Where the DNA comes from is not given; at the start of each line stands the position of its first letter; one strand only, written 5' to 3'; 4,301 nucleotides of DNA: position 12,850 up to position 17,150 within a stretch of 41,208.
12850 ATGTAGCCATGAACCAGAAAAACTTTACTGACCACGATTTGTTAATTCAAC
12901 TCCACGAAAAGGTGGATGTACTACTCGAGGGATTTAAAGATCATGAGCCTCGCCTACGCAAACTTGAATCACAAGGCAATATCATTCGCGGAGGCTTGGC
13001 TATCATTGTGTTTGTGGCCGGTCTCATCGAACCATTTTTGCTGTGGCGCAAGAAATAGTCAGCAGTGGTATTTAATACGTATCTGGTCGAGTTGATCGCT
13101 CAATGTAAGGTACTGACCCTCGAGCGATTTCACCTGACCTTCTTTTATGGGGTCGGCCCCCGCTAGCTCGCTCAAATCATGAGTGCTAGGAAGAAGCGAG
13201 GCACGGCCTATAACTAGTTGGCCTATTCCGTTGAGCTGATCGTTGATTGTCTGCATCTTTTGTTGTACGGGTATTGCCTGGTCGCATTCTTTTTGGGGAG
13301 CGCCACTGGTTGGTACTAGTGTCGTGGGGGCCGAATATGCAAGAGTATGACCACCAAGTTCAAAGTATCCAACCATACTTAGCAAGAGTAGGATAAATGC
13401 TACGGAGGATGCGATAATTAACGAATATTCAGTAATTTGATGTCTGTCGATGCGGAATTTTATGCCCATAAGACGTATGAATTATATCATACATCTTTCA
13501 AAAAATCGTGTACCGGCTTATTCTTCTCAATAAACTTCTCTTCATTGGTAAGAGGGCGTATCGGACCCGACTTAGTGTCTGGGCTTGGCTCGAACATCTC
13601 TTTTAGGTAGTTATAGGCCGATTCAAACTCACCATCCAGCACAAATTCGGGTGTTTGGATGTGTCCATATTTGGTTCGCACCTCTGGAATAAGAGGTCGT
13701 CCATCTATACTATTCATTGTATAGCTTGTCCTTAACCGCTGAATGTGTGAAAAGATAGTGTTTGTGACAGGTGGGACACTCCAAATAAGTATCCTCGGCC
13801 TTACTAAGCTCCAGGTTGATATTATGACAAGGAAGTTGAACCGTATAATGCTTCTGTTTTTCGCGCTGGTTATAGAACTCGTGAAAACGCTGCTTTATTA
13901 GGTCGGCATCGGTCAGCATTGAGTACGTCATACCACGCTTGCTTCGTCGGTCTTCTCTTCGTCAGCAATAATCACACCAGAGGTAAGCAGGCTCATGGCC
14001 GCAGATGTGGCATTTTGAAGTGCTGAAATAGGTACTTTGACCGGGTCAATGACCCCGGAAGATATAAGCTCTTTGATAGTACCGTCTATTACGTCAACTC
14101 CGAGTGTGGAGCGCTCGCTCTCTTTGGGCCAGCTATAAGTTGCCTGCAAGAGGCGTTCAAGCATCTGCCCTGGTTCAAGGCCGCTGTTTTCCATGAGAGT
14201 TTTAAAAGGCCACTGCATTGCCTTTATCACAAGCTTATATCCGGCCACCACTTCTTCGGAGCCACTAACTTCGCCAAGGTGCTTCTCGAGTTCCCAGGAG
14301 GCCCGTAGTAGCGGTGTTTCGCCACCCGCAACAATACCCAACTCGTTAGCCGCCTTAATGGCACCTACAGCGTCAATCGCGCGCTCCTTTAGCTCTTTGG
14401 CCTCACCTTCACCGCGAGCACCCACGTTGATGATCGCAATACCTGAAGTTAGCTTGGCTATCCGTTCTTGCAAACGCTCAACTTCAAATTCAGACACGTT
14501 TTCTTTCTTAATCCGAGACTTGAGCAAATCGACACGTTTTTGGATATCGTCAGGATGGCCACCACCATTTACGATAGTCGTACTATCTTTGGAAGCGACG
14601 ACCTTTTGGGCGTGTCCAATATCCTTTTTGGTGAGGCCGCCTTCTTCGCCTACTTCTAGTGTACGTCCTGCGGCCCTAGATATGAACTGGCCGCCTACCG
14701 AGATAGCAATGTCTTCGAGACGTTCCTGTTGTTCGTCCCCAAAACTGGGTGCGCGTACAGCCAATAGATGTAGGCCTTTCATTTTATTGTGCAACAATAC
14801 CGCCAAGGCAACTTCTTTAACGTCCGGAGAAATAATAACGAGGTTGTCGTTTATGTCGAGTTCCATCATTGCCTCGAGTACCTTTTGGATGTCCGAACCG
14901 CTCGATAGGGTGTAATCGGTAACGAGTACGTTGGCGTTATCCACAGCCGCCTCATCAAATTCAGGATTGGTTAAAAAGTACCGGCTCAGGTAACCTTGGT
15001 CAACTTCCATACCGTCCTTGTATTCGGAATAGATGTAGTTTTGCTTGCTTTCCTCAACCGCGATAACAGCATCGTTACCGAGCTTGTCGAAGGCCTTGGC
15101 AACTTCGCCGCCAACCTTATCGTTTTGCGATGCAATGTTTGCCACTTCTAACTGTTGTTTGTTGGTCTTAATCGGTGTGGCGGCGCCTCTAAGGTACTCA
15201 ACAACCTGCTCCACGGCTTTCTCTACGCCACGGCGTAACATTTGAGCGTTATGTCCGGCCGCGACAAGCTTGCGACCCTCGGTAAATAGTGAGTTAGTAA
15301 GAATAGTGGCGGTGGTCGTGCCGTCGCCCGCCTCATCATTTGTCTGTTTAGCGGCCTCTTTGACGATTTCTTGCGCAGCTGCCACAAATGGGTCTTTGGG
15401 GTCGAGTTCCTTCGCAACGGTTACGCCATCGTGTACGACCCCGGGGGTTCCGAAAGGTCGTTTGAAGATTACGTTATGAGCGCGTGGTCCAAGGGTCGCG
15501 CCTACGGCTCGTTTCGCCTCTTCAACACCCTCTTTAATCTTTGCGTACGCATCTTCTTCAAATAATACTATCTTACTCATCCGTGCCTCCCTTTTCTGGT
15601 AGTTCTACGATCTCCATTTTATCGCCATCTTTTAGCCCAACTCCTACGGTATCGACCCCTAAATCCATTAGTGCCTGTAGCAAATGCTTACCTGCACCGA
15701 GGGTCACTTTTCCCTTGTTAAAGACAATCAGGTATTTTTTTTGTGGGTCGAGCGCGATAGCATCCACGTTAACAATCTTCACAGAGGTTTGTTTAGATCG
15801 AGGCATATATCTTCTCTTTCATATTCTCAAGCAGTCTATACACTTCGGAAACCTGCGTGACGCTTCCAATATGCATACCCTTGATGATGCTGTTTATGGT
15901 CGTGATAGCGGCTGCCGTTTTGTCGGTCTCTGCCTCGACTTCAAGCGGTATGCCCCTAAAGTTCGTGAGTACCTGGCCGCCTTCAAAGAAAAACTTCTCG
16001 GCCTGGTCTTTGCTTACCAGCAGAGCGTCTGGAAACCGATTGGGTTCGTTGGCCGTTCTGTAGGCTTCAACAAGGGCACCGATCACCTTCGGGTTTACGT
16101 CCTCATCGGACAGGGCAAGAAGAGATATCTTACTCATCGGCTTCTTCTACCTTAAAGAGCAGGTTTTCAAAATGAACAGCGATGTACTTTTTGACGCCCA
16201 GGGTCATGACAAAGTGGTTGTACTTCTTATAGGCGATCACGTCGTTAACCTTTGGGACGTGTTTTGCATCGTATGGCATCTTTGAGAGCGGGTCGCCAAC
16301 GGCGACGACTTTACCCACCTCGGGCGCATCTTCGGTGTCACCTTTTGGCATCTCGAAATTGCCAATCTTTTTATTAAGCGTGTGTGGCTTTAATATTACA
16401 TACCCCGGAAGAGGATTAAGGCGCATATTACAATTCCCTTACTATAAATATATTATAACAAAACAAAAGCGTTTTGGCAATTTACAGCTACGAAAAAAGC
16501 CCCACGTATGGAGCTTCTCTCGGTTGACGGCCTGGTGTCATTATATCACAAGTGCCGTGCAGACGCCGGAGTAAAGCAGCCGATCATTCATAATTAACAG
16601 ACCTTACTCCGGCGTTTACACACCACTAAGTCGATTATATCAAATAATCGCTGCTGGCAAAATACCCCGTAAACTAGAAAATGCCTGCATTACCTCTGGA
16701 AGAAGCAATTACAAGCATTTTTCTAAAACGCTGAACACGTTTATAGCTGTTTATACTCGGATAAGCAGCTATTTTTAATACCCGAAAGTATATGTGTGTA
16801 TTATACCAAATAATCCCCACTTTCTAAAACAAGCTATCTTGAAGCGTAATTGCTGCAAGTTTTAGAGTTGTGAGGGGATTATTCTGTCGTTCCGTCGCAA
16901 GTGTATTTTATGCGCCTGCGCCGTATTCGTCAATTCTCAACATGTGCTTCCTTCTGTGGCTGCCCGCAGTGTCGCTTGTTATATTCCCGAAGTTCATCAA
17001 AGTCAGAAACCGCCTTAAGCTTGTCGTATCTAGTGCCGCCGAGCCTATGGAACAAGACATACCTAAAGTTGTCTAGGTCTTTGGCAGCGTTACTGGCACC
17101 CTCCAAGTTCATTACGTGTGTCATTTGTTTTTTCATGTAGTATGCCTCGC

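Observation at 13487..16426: Six-gene translationally coupled chaperonin cassette: groES - orf114 - orf77 - groEL - orf73 - orf76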

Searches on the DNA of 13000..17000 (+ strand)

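Call 5: search_dna_similar(query=window:13000-17000:+, collection=phages, mode=near, max_rows=20)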
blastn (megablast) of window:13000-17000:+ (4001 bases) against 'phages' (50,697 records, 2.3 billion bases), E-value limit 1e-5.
No match.

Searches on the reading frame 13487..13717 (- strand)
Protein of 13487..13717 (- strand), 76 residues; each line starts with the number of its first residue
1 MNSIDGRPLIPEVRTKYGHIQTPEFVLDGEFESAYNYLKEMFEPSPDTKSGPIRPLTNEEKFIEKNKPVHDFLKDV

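Call 3: search_protein_families(library=pfam, proteins=[window:13487-13717:-], max_evalue=1)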
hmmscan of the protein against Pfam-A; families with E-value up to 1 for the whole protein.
window:13487-13717:- (76 aa): 0 families

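Call 4: search_protein_families(library=phrogs, proteins=[window:13487-13717:-], max_evalue=0.1)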
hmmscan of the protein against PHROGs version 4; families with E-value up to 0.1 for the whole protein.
window:13487-13717:- (76 aa): 0 families

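Call 51: search_solved_structures(query=A3, max_evalue=10)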
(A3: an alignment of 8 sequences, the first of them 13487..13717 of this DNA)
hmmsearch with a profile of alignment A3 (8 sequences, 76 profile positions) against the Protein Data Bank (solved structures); distinct sequences matched with E-value up to 10: 0.

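Call 60: search_protein_families(library=ncbifam, proteins=[window:13487-13717:-], max_evalue=0.1)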
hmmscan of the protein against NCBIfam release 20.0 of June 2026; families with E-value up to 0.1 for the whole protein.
window:13487-13717:- (76 aa): 0 families

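Call 87: search_dna_similar(query=window:13487-13717:-, collection=phages, mode=protein, max_evalue=1, max_rows=15)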
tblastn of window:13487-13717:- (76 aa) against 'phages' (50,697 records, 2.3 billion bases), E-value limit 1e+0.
No match.
